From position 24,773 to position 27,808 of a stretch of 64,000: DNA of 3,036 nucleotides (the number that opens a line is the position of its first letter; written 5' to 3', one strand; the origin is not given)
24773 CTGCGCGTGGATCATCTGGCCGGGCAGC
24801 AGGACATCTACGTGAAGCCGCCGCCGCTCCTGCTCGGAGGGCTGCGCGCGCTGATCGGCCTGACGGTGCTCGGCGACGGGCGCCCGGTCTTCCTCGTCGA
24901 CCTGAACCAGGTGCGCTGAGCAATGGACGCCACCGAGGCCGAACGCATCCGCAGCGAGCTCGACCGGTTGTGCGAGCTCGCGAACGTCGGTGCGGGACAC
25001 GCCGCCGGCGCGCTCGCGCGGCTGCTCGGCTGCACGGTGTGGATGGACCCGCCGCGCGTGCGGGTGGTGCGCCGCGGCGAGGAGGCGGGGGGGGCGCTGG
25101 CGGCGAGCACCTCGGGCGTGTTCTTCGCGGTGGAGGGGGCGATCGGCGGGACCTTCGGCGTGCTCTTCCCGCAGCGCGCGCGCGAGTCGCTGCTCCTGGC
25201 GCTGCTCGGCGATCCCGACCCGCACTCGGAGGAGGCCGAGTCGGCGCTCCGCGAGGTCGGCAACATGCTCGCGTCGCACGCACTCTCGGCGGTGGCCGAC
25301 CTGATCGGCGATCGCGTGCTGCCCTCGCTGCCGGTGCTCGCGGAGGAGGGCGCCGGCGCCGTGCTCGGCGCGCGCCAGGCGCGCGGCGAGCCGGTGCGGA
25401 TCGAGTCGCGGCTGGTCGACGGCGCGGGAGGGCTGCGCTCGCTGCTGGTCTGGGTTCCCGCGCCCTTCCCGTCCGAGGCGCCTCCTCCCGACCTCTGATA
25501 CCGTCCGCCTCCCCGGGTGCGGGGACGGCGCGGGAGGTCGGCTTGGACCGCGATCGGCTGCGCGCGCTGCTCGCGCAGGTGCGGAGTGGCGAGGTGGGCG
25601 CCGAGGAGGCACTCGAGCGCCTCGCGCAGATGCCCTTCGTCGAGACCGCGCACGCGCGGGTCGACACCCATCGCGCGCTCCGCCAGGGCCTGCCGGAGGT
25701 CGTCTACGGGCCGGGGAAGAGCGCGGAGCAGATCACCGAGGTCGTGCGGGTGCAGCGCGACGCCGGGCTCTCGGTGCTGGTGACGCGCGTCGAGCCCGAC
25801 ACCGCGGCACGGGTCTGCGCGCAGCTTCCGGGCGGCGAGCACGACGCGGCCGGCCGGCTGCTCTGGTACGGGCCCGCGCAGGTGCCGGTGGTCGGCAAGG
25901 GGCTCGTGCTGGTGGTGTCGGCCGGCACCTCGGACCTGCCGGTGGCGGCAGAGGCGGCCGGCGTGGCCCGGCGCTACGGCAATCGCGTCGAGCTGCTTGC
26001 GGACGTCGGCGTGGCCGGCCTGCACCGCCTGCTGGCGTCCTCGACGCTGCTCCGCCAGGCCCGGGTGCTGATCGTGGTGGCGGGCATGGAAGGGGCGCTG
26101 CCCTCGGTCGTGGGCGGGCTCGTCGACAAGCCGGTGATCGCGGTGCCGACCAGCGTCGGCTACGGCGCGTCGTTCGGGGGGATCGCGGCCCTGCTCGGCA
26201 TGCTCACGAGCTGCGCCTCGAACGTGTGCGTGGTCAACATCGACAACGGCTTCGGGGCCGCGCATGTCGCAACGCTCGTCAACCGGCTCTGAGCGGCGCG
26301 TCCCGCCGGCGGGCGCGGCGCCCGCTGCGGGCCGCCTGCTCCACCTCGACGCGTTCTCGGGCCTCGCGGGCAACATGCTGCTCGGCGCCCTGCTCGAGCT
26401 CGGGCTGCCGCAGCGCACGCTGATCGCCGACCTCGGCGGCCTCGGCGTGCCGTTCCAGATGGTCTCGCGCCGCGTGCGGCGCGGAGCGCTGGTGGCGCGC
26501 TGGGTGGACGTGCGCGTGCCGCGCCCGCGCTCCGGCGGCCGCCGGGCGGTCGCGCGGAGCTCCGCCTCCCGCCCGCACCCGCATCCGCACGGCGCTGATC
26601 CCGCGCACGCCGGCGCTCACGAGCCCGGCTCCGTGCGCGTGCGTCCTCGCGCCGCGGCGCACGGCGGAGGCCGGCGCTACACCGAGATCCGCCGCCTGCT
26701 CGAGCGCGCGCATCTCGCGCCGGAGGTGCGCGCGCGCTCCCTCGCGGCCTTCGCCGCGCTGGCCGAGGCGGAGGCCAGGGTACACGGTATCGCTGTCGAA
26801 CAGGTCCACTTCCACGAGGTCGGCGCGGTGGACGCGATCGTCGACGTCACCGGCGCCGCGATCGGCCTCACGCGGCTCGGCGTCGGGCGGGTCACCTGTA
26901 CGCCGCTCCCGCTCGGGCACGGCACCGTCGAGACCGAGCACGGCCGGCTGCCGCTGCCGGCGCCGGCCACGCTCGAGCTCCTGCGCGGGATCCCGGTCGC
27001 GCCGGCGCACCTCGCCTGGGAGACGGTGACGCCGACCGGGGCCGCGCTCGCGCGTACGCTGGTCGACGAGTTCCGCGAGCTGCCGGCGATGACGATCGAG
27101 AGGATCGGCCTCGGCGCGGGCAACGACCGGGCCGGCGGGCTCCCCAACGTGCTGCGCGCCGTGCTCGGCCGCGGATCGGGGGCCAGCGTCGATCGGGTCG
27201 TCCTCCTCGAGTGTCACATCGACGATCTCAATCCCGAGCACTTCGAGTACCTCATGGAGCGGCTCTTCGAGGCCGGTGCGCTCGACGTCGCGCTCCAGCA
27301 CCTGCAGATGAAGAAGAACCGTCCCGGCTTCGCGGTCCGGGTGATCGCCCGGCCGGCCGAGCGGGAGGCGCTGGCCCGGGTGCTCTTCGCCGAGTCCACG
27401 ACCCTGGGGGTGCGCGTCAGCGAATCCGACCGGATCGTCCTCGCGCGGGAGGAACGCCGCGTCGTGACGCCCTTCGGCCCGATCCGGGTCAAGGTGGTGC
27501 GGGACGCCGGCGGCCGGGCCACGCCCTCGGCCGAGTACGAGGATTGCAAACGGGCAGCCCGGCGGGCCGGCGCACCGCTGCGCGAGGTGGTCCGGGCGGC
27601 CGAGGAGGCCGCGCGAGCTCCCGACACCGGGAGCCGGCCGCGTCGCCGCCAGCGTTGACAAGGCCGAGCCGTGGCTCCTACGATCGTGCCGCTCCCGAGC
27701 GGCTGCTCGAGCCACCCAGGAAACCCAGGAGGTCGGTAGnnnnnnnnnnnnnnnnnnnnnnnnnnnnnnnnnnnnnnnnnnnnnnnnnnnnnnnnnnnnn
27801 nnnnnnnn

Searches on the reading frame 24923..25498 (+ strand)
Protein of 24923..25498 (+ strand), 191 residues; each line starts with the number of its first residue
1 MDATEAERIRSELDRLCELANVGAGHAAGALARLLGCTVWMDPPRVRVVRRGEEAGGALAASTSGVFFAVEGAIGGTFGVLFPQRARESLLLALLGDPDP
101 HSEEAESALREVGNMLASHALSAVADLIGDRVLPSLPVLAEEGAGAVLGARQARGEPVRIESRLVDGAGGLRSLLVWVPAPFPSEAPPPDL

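Call 45: search_protein_families(library=pfam, proteins=[window:24923-25498:+], max_evalue=0.01)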
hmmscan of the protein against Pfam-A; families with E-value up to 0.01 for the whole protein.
window:24923-25498:+ (191 aa): 2 families
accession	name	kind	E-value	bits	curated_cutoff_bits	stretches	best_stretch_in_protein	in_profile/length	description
PF04509.17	CheC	-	9.2e-16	57.9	22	2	104-137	1-34/38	CheC-like family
PF13690.11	CheX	-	8.1e-08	32.7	27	1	68-140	5-73/94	Chemotaxis phosphatase CheX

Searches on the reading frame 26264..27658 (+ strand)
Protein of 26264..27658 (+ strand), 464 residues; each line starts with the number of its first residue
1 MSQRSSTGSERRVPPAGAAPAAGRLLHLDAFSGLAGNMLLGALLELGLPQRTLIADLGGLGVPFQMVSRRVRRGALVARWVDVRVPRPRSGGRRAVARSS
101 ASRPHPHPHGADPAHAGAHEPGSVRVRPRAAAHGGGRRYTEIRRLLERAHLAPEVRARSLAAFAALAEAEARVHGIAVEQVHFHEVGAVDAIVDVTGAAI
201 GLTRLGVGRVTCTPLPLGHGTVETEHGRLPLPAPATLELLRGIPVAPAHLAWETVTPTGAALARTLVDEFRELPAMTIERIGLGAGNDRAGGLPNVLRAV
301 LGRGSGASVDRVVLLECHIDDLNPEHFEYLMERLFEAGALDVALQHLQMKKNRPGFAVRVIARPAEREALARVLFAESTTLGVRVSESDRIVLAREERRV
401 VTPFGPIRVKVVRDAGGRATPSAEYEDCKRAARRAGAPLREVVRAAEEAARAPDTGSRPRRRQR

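Call 45: search_protein_families(library=pfam, proteins=[window:26264-27658:+], max_evalue=0.01)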
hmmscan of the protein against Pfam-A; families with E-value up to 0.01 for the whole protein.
window:26264-27658:+ (464 aa): 1 family
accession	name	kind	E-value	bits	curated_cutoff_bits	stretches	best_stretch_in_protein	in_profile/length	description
PF01969.22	Ni_insertion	-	4.8e-131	437.8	22.1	1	26-442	1-374/375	Nickel insertion protein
